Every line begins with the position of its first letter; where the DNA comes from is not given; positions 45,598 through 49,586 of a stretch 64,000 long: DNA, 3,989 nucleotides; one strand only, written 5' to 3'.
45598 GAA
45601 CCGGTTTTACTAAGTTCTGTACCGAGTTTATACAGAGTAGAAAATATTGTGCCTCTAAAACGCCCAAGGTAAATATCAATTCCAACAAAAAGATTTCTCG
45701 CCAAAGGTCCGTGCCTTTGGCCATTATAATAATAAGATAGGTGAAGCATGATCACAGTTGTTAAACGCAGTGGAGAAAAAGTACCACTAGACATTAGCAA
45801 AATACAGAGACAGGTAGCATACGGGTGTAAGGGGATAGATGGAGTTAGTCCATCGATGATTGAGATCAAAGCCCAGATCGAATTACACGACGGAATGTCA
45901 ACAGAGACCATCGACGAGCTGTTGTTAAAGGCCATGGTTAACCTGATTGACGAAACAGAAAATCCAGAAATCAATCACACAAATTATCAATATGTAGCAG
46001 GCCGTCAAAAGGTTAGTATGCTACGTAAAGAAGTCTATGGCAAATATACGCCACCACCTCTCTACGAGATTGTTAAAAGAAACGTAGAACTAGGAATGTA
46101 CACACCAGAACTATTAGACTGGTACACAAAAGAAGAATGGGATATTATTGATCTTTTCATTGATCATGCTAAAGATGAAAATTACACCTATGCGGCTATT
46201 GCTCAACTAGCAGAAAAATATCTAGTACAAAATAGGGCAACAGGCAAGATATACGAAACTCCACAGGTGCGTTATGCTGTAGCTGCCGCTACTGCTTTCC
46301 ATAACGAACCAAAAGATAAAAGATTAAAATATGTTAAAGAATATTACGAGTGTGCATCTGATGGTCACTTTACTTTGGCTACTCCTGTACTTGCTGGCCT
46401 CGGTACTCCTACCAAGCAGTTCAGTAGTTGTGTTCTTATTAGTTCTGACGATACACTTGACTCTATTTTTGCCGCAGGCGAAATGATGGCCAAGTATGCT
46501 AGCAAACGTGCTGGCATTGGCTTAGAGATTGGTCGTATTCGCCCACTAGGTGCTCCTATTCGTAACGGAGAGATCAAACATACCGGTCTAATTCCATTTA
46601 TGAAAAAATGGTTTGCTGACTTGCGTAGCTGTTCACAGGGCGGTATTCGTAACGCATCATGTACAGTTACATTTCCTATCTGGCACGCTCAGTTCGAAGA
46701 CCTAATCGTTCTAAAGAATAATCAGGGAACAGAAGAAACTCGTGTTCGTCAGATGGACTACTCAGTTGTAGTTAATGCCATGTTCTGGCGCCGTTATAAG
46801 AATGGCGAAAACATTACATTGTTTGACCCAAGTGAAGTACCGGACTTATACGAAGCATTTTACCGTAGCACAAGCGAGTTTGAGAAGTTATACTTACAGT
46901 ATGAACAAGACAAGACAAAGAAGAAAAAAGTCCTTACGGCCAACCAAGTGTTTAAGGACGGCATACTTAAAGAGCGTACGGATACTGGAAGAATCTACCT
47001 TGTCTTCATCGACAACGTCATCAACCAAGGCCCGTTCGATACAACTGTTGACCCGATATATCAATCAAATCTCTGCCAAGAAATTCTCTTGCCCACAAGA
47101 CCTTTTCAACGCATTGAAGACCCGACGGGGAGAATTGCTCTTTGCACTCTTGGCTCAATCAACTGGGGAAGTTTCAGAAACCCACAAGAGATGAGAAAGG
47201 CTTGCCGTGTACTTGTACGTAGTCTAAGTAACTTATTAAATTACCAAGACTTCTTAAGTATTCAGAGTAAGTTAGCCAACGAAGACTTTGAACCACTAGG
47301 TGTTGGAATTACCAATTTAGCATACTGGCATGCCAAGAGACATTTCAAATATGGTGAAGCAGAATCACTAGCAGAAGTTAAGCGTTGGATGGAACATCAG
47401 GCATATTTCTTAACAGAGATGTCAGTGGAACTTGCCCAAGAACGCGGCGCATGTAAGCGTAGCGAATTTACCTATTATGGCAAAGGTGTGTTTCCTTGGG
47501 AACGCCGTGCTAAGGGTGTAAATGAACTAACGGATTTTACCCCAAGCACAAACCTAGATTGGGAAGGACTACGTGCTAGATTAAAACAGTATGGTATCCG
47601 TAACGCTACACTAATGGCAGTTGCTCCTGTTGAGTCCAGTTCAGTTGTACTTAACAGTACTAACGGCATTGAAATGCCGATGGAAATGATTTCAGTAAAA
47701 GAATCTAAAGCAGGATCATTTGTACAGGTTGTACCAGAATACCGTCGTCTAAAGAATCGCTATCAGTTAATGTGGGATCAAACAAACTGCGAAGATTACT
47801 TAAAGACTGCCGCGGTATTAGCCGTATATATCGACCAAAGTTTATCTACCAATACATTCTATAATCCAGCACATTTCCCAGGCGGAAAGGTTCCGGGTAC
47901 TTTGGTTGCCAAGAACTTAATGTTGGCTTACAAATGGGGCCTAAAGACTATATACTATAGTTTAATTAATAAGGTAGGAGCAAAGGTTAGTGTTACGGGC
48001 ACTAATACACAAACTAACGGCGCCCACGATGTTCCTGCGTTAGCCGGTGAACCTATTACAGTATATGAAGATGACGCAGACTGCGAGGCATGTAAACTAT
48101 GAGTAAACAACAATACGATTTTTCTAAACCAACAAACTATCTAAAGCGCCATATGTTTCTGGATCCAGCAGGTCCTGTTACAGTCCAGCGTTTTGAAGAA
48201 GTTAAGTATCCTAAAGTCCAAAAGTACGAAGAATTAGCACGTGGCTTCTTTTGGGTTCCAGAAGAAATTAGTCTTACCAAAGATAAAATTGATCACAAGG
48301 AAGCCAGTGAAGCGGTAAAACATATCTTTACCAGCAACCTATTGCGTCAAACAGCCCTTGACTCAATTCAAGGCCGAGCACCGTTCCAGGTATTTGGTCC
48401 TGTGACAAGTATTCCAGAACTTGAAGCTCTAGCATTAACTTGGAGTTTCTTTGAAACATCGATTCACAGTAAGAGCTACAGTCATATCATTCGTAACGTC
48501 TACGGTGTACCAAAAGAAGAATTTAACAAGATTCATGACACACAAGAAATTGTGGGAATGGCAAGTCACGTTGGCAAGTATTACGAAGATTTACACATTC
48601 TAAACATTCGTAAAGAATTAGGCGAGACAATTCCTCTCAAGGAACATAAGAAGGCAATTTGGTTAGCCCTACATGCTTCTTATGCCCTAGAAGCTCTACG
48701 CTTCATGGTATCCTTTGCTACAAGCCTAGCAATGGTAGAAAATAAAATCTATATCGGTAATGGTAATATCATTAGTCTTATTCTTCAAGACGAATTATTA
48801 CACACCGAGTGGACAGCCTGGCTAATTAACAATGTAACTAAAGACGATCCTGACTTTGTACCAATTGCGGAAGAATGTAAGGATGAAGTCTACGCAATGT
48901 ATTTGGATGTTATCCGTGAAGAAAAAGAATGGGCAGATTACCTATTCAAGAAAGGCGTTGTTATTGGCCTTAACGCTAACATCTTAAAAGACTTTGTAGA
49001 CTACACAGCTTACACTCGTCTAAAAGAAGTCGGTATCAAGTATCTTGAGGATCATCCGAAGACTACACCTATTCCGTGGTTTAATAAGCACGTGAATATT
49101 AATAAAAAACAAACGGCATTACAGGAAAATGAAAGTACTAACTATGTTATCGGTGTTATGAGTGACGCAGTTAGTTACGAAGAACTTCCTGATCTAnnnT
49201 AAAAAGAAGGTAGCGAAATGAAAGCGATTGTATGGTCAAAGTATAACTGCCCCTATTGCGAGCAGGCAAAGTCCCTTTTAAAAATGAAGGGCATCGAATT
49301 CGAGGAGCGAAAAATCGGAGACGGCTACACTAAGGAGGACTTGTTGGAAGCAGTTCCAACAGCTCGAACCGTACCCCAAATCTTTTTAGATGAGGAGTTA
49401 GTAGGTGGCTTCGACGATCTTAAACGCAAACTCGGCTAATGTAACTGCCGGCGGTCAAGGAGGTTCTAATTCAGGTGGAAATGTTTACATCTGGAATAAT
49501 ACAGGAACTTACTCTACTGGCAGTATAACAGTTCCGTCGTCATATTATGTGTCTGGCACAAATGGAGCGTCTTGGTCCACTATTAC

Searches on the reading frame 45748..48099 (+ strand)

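Call 14: search_protein_families(library=phrogs, proteins=[window:45748-48099:+], max_evalue=0.00001)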
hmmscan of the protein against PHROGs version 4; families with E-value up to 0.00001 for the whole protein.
window:45748-48099:+ (784 aa): 8 families
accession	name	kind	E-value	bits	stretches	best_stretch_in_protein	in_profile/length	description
phrog_84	-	DNA, RNA and nucleotide metabolism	7.3e-269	895.8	1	1-783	62-795/975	ribonucleoside-diphosphate reductase large subunit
phrog_3987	-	DNA, RNA and nucleotide metabolism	1.4e-152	509.6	1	2-472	4-461/467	ribonucleotide reductase large subunit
phrog_3844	-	moron, auxiliary metabolic gene and host takeover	1.3e-123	414.3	1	310-783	1-450/451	NrdA-like aerobic NDP reductase large subunit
phrog_36555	-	DNA, RNA and nucleotide metabolism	3.1e-45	155.1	1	604-783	2-171/172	ribonucleotide reductase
phrog_6132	-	DNA, RNA and nucleotide metabolism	1.9e-19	71.3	1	113-299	107-289/530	ribonucleotide reductase large subunit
phrog_22953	-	DNA, RNA and nucleotide metabolism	4e-13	50.8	1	261-443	4-201/201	ribonucleotide reductase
phrog_30939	-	DNA, RNA and nucleotide metabolism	7.1e-11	41.7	0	185-322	457-593/977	ribonucleotide reductase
phrog_12229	-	DNA, RNA and nucleotide metabolism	6.9e-08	32.3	1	170-306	24-156/577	ribonucleotide reductase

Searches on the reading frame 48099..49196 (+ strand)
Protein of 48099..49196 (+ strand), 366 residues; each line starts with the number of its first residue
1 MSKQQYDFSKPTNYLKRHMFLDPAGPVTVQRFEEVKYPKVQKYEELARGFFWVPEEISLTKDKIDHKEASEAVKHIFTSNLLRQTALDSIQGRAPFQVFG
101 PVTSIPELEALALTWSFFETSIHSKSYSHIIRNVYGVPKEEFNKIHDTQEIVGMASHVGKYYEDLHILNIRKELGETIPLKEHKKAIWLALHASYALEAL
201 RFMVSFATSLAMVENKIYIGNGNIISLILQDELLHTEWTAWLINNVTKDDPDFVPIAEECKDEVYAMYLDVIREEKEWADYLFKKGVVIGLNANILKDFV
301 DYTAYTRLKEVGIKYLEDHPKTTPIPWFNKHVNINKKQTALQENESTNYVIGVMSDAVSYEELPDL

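Call 14: search_protein_families(library=phrogs, proteins=[window:48099-49196:+], max_evalue=0.00001)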
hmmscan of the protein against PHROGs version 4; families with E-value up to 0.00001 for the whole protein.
window:48099-49196:+ (366 aa): 4 families
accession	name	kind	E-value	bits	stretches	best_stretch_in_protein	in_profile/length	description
phrog_86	-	DNA, RNA and nucleotide metabolism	5.8e-111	372.7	1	11-359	52-394/504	ribonucleoside diphosphate reductase small subunit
phrog_10582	-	DNA, RNA and nucleotide metabolism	9.5e-49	166.9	1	10-207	9-226/255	ribonucleotide reductase class Ia beta subunit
phrog_8368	-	DNA, RNA and nucleotide metabolism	1.4e-39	136.6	1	220-359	3-145/156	aerobic NDP reductase small subunit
phrog_24856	-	DNA, RNA and nucleotide metabolism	6.1e-09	36.9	1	41-229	20-195/195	ribonucleotide reductase class Ia beta subunit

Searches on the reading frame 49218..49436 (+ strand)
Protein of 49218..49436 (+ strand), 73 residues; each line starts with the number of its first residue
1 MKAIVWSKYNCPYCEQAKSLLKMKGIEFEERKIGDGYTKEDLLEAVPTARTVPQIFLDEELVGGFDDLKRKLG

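Call 31: search_protein_families(library=pfam, proteins=[window:49218-49436:+], max_evalue=0.01)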
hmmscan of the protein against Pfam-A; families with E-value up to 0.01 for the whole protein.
window:49218-49436:+ (73 aa): 5 families
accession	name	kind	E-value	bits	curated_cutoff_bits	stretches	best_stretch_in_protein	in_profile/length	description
PF00462.30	Glutaredoxin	-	2.5e-13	50.5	22.9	1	4-62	2-60/60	Glutaredoxin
PF13409.12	GST_N_2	-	2.4e-07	31.7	25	1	11-67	2-62/70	Glutathione S-transferase, N-terminal domain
PF13417.12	GST_N_3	-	3.4e-06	27.7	22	1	9-62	5-57/75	Glutathione S-transferase, N-terminal domain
PF05768.20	Glrx-like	-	0.0026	18.5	26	1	4-59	3-57/77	Glutaredoxin-like domain (DUF836)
PF02798.26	GST_N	-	0.0045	17.7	20.9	1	2-48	2-51/76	Glutathione S-transferase, N-terminal domain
